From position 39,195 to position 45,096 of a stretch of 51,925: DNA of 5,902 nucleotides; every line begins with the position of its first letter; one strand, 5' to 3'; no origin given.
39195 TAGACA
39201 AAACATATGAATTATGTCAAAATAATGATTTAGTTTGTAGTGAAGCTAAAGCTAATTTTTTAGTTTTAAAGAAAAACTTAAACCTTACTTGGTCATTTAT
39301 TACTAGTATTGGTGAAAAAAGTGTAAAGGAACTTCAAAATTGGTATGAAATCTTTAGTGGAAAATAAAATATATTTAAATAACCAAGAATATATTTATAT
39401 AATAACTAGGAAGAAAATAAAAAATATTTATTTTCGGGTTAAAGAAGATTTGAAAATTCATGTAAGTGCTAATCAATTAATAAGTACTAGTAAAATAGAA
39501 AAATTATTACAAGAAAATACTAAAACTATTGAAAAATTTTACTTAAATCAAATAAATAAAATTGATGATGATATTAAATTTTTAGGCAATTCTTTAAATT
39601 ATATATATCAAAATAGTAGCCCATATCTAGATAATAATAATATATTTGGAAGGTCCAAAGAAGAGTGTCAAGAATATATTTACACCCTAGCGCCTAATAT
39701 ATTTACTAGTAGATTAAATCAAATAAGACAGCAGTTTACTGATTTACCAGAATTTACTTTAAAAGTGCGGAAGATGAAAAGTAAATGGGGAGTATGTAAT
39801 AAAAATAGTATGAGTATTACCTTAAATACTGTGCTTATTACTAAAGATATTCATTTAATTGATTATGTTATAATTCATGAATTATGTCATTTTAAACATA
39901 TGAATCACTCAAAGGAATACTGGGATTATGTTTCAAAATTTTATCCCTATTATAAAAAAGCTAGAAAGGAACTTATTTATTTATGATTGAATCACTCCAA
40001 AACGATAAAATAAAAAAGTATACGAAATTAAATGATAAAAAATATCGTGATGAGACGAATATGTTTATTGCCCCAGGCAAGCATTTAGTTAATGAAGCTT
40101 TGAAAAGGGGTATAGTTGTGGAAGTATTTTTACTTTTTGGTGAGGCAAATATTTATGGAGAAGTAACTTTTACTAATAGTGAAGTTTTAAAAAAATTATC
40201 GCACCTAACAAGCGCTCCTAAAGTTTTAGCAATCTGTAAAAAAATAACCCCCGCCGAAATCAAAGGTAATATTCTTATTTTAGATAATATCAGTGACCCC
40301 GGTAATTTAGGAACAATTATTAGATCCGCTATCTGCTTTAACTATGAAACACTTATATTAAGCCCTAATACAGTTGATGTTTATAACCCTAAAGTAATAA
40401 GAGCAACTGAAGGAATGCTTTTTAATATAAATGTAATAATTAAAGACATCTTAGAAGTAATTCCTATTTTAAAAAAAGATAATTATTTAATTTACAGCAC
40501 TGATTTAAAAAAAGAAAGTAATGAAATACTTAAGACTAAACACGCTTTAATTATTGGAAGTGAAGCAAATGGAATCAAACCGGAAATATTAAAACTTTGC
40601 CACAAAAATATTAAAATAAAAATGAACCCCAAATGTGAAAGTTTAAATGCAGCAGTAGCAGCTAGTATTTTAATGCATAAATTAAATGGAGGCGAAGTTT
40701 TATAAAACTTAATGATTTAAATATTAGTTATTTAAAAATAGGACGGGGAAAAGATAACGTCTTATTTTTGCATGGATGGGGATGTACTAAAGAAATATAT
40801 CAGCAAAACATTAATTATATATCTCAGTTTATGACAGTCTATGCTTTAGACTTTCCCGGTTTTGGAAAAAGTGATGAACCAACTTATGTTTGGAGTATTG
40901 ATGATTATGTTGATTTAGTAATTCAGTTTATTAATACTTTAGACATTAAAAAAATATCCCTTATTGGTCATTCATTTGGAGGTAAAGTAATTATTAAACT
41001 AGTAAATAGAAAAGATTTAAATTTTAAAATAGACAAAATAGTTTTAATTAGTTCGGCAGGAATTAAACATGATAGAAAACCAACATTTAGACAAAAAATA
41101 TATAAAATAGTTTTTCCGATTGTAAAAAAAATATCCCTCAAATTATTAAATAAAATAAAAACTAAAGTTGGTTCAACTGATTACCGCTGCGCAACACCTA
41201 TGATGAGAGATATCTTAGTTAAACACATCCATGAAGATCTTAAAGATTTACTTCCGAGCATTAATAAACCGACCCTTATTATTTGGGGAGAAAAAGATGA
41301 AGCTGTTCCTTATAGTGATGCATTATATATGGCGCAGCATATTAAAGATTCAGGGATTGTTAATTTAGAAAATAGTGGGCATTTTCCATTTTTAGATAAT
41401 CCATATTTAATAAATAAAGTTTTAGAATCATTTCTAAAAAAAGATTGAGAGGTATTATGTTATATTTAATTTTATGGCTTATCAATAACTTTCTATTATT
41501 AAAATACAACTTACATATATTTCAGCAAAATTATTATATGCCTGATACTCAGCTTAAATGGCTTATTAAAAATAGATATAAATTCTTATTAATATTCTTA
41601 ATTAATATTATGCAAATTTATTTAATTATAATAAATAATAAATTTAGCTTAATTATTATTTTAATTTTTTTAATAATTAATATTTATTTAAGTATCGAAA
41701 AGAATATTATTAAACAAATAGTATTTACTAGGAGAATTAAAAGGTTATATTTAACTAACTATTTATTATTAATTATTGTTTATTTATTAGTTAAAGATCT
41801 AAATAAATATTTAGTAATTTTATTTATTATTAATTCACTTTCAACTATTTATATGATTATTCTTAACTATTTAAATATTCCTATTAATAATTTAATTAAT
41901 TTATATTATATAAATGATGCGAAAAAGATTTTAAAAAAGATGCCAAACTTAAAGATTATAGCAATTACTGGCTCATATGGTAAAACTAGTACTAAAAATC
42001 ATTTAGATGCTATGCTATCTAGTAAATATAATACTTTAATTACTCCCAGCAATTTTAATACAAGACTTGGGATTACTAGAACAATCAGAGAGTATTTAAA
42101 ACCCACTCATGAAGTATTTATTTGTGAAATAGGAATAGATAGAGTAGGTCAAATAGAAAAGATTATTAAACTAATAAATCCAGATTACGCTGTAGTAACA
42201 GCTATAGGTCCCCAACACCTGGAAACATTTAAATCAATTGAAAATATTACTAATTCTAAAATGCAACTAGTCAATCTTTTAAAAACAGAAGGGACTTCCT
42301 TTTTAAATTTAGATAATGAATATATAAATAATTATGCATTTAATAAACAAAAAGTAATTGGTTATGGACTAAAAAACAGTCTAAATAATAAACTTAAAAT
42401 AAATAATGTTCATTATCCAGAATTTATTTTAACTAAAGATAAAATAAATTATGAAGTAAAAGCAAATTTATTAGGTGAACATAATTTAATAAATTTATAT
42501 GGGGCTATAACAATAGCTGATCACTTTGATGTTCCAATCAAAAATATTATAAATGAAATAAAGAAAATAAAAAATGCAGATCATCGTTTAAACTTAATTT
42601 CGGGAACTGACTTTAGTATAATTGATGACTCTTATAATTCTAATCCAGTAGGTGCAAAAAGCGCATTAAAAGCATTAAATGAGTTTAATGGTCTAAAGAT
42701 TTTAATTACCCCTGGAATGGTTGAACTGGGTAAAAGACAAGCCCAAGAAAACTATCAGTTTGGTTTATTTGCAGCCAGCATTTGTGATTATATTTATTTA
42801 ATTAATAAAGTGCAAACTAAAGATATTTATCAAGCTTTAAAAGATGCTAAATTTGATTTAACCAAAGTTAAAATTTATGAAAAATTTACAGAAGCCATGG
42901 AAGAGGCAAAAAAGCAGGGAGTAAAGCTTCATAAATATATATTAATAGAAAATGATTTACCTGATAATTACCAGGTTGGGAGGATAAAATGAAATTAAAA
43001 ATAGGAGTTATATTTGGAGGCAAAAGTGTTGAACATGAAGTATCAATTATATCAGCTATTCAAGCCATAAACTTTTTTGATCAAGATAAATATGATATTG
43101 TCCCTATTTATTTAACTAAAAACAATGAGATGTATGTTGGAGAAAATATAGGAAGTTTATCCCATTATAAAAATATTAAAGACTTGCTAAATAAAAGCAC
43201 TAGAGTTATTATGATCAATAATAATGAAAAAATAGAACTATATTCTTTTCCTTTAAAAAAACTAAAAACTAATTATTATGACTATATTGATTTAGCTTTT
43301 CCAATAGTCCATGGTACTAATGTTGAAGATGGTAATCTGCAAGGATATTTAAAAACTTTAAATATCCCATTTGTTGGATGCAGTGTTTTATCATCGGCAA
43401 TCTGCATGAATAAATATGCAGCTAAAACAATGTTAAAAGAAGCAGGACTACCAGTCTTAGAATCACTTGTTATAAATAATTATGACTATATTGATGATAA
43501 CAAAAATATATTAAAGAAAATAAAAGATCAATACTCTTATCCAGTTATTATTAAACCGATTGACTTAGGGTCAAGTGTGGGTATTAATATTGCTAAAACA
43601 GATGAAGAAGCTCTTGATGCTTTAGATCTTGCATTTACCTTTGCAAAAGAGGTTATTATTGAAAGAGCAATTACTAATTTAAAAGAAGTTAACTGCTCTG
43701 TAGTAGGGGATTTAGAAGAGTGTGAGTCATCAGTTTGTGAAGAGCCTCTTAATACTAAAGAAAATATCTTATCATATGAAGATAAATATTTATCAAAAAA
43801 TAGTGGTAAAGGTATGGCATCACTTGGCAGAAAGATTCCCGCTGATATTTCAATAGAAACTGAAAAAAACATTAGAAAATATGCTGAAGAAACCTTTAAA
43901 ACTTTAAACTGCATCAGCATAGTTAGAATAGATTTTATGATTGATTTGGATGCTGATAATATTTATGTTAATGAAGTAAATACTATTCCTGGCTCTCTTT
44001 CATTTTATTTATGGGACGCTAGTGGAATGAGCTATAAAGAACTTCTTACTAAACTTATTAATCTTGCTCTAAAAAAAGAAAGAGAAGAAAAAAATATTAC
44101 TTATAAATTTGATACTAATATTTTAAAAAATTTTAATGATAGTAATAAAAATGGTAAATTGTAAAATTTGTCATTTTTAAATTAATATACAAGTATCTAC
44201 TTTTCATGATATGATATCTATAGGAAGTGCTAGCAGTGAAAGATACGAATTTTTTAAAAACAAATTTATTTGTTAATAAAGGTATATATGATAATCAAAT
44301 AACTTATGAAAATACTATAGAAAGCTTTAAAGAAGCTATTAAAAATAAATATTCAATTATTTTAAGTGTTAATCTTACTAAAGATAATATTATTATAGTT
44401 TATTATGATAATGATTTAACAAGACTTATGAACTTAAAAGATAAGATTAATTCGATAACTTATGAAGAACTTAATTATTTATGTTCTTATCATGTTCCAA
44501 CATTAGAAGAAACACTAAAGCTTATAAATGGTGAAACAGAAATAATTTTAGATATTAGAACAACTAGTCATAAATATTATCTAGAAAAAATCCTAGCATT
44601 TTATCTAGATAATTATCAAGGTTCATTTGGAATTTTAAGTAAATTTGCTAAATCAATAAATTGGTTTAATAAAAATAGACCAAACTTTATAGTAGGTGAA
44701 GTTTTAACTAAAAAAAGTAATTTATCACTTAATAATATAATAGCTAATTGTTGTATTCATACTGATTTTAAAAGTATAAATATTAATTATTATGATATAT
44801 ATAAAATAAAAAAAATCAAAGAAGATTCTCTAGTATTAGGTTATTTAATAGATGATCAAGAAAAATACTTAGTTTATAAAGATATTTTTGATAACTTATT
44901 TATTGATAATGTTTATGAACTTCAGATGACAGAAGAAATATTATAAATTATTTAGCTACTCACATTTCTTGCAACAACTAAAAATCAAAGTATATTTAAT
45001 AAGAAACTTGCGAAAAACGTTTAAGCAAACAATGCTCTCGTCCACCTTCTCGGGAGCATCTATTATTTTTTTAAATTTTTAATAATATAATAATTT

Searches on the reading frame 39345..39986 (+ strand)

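Call 35: search_protein_families(library=pfam, proteins=[window:39345-39986:+], max_evalue=0.00001)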
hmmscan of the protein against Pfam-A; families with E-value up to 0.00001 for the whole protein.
window:39345-39986:+ (213 aa): 2 families
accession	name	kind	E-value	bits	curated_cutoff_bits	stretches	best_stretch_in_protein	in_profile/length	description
PF01863.23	YgjP-like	-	3.8e-35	122.2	26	1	88-210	84-204/207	YgjP-like, metallopeptidase domain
PF10263.15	SprT-like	-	2e-07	31.3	25.6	1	122-183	6-72/108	SprT-like family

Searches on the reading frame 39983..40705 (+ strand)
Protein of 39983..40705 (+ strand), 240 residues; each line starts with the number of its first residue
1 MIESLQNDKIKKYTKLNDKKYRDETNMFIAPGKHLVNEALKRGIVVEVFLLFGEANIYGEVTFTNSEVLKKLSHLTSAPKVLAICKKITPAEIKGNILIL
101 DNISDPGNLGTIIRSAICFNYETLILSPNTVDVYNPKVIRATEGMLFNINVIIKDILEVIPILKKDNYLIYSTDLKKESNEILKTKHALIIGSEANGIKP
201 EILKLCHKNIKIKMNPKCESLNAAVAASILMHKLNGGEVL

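Call 35: search_protein_families(library=pfam, proteins=[window:39983-40705:+], max_evalue=0.00001)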
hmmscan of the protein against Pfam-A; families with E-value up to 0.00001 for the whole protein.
window:39983-40705:+ (240 aa): 2 families
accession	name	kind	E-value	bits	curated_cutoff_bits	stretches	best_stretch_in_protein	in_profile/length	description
PF00588.24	SpoU_methylase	-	6.6e-36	124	29.7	1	97-232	3-142/142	SpoU rRNA Methylase family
PF22435.1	MRM3-like_sub_bind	-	5e-12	46.5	27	1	7-83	1-84/84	MRM3-like substrate binding domain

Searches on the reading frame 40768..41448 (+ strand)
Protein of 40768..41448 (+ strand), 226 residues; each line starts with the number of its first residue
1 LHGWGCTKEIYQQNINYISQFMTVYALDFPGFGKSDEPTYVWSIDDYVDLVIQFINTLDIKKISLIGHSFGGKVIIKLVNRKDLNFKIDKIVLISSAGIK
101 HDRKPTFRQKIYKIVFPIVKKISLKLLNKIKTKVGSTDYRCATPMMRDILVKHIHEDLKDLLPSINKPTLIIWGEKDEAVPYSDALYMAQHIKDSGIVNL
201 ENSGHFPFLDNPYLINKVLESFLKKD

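Call 35: search_protein_families(library=pfam, proteins=[window:40768-41448:+], max_evalue=0.00001)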
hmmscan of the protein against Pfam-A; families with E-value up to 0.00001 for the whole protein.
window:40768-41448:+ (226 aa): 4 families
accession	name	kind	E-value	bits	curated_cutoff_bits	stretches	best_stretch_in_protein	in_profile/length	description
PF00561.26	Abhydrolase_1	-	2.1e-22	80.4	25.8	2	2-102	7-104/245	alpha/beta hydrolase fold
PF12697.13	Abhydrolase_6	-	1.1e-17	65.9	26.3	1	2-212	5-211/217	Alpha/beta hydrolase family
PF12146.15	Hydrolase_4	-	7.7e-16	58.6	27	1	2-194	11-221/239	Serine aminopeptidase, S33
PF06821.19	Ser_hydrolase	-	1.5e-07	31.9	22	0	46-104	41-100/172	Serine hydrolase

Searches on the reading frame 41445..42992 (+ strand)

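Call 36: search_protein_families(library=pfam, proteins=[window:41445-42992:+], max_evalue=0.00001)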
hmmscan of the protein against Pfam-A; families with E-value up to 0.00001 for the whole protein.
window:41445-42992:+ (515 aa): 2 families
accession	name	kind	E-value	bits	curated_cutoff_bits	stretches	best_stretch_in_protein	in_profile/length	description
PF08245.18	Mur_ligase_M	-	1.2e-38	133.6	24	1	174-357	1-199/200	Mur ligase middle domain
PF02875.26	Mur_ligase_C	-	7.8e-11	43.3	28.4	1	380-492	1-114/127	Mur ligase, glutamate ligase domain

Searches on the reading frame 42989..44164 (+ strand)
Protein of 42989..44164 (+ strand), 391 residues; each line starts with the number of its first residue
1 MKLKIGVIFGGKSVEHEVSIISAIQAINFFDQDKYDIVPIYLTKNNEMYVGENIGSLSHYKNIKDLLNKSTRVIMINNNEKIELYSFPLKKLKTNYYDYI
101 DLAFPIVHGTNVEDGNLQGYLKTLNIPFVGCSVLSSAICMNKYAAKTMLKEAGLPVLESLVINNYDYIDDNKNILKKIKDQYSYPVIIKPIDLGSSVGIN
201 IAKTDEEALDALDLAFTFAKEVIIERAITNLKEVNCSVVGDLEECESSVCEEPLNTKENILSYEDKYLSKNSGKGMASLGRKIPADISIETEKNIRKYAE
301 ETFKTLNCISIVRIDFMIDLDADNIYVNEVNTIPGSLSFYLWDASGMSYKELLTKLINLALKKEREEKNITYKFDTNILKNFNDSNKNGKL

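Call 36: search_protein_families(library=pfam, proteins=[window:42989-44164:+], max_evalue=0.00001)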
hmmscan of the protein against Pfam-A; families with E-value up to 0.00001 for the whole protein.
window:42989-44164:+ (391 aa): 4 families
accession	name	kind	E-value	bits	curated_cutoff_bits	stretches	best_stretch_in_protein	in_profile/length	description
PF07478.18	Dala_Dala_lig_C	-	7.6e-44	150.1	24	1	148-357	1-203/204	D-ala D-ala ligase C-terminus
PF01820.27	Dala_Dala_lig_N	-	6.2e-30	104.7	34.6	1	4-131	1-121/121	D-ala D-ala ligase N-terminus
PF02786.22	CPSase_L_D2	-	1.7e-11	44.5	19.8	1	142-332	2-178/211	Carbamoyl-phosphate synthase L chain, ATP binding domain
PF02222.28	ATP-grasp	-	5.6e-07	29.8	27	0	161-330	9-159/179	ATP-grasp domain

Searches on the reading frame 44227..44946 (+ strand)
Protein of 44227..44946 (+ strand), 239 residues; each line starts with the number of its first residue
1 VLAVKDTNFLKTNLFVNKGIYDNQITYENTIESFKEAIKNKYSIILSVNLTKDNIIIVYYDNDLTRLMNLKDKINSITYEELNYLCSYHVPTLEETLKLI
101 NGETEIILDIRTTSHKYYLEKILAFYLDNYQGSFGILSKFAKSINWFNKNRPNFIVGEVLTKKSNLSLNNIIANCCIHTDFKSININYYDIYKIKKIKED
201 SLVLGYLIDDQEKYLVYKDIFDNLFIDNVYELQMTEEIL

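Call 36: search_protein_families(library=pfam, proteins=[window:44227-44946:+], max_evalue=0.00001)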
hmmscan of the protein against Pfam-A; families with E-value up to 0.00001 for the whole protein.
window:44227-44946:+ (239 aa): 1 family
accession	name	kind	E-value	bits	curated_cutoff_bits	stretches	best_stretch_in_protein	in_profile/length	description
PF03009.23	GDPD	-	1.5e-12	48.6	23.6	1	26-109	9-105/244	Glycerophosphoryl diester phosphodiesterase family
